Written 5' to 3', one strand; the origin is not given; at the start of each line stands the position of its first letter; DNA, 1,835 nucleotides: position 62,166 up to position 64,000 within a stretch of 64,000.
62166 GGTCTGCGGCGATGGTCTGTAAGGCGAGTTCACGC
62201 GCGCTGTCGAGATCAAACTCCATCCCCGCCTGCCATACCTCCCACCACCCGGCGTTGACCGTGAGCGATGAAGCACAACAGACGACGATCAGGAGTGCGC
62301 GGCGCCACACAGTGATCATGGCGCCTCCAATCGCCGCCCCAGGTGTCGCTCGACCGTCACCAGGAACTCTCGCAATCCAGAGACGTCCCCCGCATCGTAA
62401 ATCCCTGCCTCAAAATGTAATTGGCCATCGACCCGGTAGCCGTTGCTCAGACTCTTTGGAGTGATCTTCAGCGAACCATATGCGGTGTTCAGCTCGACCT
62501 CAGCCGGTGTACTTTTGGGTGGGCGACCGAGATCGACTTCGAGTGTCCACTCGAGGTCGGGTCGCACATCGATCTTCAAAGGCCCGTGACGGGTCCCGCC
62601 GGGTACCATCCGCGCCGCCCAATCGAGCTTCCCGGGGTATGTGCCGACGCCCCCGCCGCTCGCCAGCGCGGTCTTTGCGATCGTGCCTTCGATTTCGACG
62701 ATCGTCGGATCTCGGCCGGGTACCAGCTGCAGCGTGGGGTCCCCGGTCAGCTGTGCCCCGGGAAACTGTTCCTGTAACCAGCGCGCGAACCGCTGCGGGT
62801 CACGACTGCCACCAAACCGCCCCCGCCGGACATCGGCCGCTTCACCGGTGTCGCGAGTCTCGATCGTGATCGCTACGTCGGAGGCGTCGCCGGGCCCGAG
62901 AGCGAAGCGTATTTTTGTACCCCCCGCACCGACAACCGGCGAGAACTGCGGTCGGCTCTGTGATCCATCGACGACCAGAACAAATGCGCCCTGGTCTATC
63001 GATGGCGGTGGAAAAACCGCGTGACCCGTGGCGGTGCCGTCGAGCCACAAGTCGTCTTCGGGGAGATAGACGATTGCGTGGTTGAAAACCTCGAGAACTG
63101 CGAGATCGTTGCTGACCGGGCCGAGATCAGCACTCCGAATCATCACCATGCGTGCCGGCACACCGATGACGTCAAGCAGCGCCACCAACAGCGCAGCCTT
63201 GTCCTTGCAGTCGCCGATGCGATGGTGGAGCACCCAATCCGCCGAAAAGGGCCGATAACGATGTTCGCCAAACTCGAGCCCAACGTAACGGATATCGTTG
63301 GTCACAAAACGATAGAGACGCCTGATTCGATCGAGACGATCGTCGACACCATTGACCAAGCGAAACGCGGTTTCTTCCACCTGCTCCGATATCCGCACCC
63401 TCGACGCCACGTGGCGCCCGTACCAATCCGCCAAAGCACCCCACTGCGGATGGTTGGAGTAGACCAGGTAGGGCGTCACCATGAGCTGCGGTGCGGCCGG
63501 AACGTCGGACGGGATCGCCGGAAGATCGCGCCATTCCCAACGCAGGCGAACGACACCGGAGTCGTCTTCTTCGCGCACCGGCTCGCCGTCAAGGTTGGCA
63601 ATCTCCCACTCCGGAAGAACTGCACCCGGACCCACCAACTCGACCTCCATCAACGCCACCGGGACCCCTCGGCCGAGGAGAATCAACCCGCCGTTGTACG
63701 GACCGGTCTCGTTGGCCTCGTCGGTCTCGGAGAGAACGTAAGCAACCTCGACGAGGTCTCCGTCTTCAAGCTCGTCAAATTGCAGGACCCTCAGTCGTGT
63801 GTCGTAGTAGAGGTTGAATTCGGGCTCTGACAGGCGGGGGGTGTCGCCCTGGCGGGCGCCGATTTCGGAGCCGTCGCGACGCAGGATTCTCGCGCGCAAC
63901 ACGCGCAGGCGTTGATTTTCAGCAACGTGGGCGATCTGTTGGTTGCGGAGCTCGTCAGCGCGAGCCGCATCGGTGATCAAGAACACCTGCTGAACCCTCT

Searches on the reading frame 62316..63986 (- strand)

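Call 48: search_protein_families(library=pfam, proteins=[window:62316-63986:-], max_evalue=0.001)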
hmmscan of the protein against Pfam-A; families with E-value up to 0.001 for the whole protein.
window:62316-63986:- (556 aa): 2 families
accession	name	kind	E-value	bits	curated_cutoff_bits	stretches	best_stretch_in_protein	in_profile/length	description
PF12969.12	DUF3857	-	1e-11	45.6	24.6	1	12-158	23-169/170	Domain of Unknown Function with PDB structure (DUF3857)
PF01841.26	Transglut_core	-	1.1e-11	45.4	23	1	206-300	3-96/108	Transglutaminase-like superfamily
